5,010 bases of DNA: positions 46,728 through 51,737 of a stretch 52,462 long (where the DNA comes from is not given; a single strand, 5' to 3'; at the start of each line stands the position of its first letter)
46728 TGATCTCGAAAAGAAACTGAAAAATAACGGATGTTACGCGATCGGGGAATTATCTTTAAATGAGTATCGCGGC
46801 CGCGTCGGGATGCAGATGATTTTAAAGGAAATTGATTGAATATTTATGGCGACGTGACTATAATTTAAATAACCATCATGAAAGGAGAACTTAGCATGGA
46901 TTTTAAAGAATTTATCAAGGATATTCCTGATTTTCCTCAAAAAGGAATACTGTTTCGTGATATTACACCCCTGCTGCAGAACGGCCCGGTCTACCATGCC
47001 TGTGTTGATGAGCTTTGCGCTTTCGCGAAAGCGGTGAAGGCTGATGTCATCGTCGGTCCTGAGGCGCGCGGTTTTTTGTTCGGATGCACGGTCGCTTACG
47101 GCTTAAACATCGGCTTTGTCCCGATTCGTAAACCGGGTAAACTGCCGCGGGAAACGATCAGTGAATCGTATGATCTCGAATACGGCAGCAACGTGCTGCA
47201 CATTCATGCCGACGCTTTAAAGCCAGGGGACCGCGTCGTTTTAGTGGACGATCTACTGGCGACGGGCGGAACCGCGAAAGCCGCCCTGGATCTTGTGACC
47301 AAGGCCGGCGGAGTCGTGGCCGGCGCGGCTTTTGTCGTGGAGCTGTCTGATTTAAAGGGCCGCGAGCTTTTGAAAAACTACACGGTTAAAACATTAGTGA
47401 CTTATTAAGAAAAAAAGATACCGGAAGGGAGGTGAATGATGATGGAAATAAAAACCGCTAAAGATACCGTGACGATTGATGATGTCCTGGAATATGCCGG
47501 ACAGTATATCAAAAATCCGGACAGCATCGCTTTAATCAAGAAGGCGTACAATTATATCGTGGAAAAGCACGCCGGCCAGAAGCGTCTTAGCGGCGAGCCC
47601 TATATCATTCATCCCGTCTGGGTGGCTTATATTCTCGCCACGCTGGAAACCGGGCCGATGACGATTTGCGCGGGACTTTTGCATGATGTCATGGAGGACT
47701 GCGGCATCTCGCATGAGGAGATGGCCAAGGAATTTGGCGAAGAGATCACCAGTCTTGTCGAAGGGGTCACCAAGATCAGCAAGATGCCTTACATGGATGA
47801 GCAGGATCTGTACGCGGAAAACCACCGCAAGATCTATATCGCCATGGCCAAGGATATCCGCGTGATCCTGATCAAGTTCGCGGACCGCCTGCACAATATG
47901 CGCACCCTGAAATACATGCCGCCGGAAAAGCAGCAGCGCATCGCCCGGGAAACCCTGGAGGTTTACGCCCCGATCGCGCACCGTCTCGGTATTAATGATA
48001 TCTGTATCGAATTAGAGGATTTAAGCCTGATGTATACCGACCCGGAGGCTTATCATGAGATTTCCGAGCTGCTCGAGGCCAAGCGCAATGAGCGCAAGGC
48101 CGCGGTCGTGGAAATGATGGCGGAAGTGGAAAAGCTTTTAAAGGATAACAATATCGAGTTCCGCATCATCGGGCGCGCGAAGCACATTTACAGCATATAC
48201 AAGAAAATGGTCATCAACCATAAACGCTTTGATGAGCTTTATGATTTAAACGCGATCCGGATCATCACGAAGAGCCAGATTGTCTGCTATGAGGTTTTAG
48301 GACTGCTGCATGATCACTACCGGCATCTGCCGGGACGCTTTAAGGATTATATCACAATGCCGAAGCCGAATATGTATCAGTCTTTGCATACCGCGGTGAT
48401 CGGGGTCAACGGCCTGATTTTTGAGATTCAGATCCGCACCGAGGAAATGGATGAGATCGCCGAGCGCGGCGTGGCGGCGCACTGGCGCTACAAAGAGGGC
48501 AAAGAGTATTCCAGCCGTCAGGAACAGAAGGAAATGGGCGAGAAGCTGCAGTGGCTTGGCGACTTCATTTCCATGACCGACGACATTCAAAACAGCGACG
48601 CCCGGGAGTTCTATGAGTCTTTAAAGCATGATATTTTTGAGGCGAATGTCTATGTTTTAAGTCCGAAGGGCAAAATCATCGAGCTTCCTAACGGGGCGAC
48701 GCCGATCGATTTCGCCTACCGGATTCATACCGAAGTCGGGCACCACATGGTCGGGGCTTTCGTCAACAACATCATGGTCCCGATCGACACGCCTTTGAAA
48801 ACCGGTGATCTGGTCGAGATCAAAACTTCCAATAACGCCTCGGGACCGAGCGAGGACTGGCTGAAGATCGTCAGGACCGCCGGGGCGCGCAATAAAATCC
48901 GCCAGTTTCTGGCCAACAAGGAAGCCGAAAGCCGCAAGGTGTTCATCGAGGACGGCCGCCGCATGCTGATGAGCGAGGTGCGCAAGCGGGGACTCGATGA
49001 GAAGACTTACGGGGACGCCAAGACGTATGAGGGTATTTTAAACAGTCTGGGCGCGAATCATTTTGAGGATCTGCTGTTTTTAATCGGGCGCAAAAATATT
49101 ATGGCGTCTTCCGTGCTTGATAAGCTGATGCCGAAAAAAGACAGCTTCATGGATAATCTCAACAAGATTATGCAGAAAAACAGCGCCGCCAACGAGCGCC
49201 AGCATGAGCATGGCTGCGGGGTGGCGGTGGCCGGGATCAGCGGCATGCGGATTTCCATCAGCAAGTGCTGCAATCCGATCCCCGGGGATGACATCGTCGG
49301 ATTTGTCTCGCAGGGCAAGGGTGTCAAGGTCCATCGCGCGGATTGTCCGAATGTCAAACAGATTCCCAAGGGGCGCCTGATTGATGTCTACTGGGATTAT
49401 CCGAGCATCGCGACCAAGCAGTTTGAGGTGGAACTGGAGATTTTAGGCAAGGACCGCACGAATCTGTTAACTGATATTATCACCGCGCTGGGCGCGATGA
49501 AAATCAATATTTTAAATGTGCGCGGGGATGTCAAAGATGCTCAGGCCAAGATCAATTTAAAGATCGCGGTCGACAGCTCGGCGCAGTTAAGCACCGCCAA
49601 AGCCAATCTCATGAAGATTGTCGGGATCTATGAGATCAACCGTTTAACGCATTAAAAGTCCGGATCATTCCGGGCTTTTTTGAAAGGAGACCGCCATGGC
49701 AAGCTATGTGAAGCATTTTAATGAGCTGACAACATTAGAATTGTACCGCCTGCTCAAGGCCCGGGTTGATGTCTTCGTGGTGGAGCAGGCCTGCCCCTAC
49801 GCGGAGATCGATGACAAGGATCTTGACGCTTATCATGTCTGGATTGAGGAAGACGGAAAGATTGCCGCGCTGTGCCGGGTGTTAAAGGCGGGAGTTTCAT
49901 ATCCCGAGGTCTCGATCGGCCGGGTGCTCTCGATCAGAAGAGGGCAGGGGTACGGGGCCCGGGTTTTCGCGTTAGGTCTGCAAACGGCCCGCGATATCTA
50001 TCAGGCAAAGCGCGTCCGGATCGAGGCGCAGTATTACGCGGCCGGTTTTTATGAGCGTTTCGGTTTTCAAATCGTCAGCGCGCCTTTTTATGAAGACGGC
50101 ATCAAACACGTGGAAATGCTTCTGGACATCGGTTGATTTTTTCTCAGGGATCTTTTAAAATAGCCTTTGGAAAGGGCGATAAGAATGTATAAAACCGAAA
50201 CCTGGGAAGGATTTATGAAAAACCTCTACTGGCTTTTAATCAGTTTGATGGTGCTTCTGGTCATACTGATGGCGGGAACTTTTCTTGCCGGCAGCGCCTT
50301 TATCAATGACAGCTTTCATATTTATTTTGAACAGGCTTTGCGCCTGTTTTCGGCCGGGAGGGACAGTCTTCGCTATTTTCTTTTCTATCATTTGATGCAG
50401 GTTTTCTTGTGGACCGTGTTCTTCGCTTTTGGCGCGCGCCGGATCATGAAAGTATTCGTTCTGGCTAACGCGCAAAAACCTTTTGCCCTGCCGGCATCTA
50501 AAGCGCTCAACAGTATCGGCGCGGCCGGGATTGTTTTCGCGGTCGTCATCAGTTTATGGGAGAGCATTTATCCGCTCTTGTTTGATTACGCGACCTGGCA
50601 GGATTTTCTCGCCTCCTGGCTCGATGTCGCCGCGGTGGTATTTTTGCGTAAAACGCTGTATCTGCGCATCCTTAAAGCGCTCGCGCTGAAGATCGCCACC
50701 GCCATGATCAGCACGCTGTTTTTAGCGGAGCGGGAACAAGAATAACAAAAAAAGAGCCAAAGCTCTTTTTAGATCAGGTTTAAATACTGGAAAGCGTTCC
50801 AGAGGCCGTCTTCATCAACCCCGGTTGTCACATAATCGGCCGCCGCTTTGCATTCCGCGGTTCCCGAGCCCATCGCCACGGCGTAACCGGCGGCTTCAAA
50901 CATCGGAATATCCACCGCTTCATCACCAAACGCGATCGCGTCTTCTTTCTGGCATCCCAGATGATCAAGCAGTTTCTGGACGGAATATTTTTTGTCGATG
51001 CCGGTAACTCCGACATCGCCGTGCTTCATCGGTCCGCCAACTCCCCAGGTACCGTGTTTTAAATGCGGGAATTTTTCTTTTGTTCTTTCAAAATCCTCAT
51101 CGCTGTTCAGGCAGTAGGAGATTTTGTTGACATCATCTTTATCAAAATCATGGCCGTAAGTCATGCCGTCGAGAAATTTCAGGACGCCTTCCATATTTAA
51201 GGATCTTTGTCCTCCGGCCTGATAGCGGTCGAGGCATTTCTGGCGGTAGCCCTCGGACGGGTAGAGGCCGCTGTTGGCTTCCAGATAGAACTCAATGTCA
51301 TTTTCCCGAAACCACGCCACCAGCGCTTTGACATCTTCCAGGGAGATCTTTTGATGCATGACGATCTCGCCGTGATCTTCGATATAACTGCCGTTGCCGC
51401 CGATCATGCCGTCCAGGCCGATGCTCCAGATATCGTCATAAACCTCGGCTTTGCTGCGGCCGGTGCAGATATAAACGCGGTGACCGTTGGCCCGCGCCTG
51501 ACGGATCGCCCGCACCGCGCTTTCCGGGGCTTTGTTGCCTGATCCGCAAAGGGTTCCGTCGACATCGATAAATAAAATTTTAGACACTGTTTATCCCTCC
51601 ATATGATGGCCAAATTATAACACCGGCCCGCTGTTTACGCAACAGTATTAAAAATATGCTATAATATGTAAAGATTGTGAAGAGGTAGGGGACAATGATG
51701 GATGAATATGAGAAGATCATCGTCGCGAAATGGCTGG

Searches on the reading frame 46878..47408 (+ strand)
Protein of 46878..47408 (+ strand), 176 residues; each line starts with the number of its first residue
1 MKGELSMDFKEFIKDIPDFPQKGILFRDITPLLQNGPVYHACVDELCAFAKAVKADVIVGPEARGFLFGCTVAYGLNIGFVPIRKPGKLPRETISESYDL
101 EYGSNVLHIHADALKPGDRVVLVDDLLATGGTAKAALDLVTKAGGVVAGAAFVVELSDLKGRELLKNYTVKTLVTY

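Call 48: search_protein_families(library=pfam, proteins=[window:46878-47408:+], max_evalue=0.00001)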
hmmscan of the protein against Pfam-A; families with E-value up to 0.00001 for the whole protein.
window:46878-47408:+ (176 aa): 1 family
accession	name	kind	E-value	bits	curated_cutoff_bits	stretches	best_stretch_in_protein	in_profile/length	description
PF00156.33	Pribosyltran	-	7.2e-14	51.8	26.3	1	54-163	29-130/158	Phosphoribosyl transferase domain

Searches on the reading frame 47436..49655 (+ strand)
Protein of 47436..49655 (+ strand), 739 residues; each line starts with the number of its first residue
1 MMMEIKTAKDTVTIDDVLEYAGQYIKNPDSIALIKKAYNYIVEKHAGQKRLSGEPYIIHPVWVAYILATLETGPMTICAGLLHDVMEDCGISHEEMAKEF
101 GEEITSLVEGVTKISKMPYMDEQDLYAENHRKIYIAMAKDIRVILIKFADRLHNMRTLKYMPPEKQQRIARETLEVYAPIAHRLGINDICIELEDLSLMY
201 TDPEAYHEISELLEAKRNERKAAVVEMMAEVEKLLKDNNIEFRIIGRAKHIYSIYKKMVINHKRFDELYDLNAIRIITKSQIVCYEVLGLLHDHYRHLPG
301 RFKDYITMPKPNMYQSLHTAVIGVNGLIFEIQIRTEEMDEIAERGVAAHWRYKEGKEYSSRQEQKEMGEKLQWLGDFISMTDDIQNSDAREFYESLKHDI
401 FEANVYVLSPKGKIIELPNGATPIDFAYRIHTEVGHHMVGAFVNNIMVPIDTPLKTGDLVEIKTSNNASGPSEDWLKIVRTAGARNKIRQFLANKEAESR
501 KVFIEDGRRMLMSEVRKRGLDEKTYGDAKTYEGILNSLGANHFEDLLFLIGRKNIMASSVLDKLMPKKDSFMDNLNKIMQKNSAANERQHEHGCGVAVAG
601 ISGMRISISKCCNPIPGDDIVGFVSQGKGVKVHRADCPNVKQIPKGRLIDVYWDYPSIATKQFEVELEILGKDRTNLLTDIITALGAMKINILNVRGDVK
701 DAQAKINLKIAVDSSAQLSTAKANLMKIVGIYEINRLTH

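Call 48: search_protein_families(library=pfam, proteins=[window:47436-49655:+], max_evalue=0.00001)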
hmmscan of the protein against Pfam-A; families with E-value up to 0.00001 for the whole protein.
window:47436-49655:+ (739 aa): 6 families
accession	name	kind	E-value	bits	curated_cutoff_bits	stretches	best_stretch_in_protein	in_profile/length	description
PF13328.12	HD_4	-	6.9e-49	166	27.2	1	37-186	1-155/156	HD domain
PF04607.23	RelA_SpoT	-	1.8e-40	138.2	27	1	246-356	1-112/113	Region found in RelA / SpoT proteins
PF02824.27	TGS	-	5.5e-21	74.8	22.2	1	405-464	1-60/60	TGS domain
PF13291.12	ACT_4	-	4.4e-15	56.6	27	1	661-736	3-80/80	ACT domain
PF01966.28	HD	-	1e-10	42.4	22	1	56-155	1-116/116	HD domain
PF19296.4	RelA_AH_RIS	-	1.4e-10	42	23.8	1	477-641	2-176/185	RelA/SpoT, AH and RIS domains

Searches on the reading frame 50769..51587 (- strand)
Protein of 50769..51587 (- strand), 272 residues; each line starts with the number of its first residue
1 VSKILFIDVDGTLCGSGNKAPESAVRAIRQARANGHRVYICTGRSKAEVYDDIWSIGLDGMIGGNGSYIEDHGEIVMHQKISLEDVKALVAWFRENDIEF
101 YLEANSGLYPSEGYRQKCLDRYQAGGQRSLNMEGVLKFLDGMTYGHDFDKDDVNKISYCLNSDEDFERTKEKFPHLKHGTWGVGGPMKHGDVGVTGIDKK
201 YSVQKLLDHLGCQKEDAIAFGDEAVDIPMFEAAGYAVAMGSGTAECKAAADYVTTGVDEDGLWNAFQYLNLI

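Call 56: search_protein_families(library=pfam, proteins=[window:50769-51587:-], max_evalue=0.0001)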
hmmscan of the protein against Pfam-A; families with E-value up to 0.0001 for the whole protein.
window:50769-51587:- (272 aa): 4 families
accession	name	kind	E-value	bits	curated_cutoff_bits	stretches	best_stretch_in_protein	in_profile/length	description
PF08282.18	Hydrolase_3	-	4.3e-53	181.1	20.9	1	5-265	1-254/255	haloacid dehalogenase-like hydrolase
PF00702.32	Hydrolase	-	3e-08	34.7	26.4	0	199-234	156-191/191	haloacid dehalogenase-like hydrolase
PF05116.19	S6PP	-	7e-06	26.2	20.3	0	3-50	3-50/247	Sucrose-6F-phosphate phosphohydrolase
PF13344.12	Hydrolase_6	-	8e-06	26.3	27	0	6-45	2-40/101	Haloacid dehalogenase-like hydrolase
